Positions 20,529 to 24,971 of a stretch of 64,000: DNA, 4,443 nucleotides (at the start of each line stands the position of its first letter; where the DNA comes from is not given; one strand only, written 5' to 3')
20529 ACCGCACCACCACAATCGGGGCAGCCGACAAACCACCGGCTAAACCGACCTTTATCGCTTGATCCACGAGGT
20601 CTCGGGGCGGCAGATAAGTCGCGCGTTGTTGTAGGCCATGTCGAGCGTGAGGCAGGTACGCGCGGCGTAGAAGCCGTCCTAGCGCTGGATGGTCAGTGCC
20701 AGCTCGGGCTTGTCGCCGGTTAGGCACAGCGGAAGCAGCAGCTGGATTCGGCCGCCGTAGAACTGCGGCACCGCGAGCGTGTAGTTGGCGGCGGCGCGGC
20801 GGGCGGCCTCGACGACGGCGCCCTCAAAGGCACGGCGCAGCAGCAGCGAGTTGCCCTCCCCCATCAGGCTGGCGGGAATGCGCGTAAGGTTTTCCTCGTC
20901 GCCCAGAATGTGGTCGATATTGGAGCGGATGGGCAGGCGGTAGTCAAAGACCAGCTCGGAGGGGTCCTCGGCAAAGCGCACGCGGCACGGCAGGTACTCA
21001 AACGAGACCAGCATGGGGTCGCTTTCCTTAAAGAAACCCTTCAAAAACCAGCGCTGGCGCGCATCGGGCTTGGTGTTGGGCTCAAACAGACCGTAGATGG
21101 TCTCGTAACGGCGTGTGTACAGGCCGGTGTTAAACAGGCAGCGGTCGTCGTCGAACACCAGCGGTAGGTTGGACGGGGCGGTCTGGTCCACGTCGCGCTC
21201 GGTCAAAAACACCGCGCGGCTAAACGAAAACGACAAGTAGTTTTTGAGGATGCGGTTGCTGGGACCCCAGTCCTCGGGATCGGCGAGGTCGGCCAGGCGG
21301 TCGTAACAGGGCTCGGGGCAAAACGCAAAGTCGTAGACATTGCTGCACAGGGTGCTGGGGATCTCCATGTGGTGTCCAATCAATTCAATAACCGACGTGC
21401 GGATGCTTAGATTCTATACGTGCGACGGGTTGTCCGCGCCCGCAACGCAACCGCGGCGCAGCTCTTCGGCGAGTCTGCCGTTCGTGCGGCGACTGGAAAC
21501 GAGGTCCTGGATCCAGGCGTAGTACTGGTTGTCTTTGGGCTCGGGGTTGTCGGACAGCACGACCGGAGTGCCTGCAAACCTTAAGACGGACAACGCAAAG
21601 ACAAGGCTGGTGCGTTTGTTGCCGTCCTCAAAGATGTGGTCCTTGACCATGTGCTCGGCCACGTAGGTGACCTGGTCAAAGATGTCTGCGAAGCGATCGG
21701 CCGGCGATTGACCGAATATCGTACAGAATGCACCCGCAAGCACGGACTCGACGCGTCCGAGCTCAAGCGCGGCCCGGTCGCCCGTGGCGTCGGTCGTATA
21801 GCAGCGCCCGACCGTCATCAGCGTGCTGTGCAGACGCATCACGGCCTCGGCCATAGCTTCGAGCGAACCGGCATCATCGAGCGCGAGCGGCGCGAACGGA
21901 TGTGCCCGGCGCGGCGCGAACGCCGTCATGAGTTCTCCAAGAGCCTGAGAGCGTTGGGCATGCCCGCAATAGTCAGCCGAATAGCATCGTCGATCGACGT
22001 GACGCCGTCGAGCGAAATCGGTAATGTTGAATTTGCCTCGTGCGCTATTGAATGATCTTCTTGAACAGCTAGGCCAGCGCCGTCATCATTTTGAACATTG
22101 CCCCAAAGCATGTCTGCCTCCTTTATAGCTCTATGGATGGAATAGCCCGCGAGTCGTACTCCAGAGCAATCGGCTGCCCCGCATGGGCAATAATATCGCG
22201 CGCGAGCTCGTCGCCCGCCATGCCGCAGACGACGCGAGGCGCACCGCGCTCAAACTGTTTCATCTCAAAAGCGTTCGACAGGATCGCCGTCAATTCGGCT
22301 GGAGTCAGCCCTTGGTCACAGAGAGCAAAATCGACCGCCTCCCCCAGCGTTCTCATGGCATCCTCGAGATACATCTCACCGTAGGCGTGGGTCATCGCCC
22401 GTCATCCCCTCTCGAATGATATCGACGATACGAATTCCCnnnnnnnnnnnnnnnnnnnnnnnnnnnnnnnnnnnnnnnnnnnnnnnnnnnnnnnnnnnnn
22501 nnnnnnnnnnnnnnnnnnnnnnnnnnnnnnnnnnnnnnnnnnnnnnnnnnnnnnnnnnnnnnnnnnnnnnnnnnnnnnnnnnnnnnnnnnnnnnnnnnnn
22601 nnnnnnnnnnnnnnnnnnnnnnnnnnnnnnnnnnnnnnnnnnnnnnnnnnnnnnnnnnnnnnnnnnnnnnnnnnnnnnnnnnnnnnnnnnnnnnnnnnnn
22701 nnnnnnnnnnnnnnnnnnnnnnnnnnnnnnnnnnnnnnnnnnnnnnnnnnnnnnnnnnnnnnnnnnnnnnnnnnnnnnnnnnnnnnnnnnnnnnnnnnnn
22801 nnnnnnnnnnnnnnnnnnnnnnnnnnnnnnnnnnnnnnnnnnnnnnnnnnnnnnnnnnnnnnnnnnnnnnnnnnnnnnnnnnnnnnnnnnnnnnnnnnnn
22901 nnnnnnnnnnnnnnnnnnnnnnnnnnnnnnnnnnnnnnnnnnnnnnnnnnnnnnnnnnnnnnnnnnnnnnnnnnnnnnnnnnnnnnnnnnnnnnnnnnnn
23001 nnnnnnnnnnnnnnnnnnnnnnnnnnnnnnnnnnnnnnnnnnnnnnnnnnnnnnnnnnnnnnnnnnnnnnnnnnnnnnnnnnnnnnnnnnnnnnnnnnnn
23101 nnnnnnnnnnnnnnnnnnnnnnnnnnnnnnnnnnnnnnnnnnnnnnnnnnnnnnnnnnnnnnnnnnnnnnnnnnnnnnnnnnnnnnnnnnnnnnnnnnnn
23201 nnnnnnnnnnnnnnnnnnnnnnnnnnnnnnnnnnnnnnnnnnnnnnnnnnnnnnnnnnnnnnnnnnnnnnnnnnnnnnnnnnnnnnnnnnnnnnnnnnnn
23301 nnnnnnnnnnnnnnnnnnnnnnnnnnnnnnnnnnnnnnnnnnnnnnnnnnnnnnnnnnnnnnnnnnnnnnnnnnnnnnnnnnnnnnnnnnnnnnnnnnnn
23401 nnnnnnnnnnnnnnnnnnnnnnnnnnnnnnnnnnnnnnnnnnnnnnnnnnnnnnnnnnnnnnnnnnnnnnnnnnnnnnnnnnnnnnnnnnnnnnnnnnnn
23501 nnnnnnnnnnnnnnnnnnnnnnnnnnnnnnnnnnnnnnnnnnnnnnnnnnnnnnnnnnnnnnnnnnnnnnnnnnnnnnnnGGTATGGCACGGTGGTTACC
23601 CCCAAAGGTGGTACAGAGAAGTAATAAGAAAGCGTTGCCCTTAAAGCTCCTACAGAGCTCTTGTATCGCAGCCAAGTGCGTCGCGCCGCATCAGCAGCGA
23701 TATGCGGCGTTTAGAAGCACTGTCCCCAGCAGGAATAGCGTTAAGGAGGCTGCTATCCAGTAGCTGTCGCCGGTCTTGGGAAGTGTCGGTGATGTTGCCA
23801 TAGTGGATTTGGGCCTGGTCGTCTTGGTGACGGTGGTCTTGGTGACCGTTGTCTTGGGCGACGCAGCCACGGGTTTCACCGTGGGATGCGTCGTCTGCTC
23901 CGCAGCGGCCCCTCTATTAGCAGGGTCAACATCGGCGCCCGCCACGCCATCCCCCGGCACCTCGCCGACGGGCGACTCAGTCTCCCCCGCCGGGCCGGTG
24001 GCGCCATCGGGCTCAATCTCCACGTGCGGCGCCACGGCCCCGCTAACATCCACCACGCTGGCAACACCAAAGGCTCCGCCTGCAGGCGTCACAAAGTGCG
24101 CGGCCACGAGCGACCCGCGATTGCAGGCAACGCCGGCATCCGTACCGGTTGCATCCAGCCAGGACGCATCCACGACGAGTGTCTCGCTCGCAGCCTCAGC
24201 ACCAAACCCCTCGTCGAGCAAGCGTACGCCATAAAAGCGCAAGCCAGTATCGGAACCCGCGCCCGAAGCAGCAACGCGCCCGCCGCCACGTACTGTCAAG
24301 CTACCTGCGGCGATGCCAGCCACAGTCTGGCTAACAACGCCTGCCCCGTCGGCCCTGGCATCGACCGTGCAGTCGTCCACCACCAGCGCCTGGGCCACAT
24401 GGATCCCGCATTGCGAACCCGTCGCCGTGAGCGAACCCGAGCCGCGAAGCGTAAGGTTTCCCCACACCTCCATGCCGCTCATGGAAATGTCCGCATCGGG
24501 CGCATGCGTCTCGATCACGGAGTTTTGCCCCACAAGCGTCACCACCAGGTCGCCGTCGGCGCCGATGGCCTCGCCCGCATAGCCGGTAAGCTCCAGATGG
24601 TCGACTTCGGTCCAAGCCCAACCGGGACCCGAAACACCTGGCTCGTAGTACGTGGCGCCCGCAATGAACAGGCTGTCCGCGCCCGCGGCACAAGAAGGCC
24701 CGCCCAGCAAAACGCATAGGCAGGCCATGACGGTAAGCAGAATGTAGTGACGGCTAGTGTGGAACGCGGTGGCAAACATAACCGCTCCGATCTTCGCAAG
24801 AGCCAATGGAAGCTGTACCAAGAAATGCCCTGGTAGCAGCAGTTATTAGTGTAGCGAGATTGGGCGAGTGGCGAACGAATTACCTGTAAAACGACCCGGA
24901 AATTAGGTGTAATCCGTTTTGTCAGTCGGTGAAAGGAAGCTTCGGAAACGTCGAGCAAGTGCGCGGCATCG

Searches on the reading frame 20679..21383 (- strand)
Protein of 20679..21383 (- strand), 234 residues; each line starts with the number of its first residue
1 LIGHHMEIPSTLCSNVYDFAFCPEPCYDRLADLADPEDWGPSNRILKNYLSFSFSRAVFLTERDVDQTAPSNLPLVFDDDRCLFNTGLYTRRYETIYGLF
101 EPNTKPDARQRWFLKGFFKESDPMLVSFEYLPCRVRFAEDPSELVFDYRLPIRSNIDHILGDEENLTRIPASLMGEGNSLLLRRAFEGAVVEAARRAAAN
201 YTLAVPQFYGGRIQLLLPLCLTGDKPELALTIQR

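Call 39: search_protein_families(library=pfam, proteins=[window:20679-21383:-], max_evalue=0.001)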
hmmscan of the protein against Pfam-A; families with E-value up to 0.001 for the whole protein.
window:20679-21383:- (234 aa): 1 family
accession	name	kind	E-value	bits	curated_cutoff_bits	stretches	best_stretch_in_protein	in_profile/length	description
PF12873.12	DUF3825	-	1.6e-45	156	27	1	30-234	1-207/238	Domain of unknown function (DUF3825)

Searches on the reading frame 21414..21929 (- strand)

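Call 39: search_protein_families(library=pfam, proteins=[window:21414-21929:-], max_evalue=0.001)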
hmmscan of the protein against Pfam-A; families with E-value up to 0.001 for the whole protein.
window:21414-21929:- (171 aa): 1 family
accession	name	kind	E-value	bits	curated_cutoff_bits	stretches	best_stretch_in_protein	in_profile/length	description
PF02661.23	Fic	-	3.4e-08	34.7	24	1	28-115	5-92/93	Fic/DOC family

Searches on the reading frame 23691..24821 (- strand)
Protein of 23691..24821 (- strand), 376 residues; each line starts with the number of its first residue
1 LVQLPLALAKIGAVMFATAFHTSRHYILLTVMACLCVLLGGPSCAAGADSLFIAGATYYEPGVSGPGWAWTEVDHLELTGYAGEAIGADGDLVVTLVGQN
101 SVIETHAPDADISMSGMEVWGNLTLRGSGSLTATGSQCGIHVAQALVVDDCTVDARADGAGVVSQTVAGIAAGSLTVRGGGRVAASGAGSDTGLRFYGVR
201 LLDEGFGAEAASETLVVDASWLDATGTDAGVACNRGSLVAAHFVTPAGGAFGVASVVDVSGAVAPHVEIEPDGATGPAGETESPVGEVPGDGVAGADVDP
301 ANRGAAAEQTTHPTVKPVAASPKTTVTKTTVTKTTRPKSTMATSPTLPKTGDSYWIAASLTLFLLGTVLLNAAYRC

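Call 39: search_protein_families(library=pfam, proteins=[window:23691-24821:-], max_evalue=0.001)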
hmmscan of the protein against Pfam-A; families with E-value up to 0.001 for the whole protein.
window:23691-24821:- (376 aa): 0 families

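Call 43: search_protein_families(library=pfam, proteins=[window:23691-24821:-], max_evalue=0.1)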
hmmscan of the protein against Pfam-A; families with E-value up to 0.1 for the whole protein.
window:23691-24821:- (376 aa): 1 family
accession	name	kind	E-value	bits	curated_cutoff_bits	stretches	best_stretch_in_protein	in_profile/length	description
PF14262.12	Cthe_2159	-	0.0011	18.8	25.8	1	121-182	91-153/262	Carbohydrate-binding domain-containing protein Cthe_2159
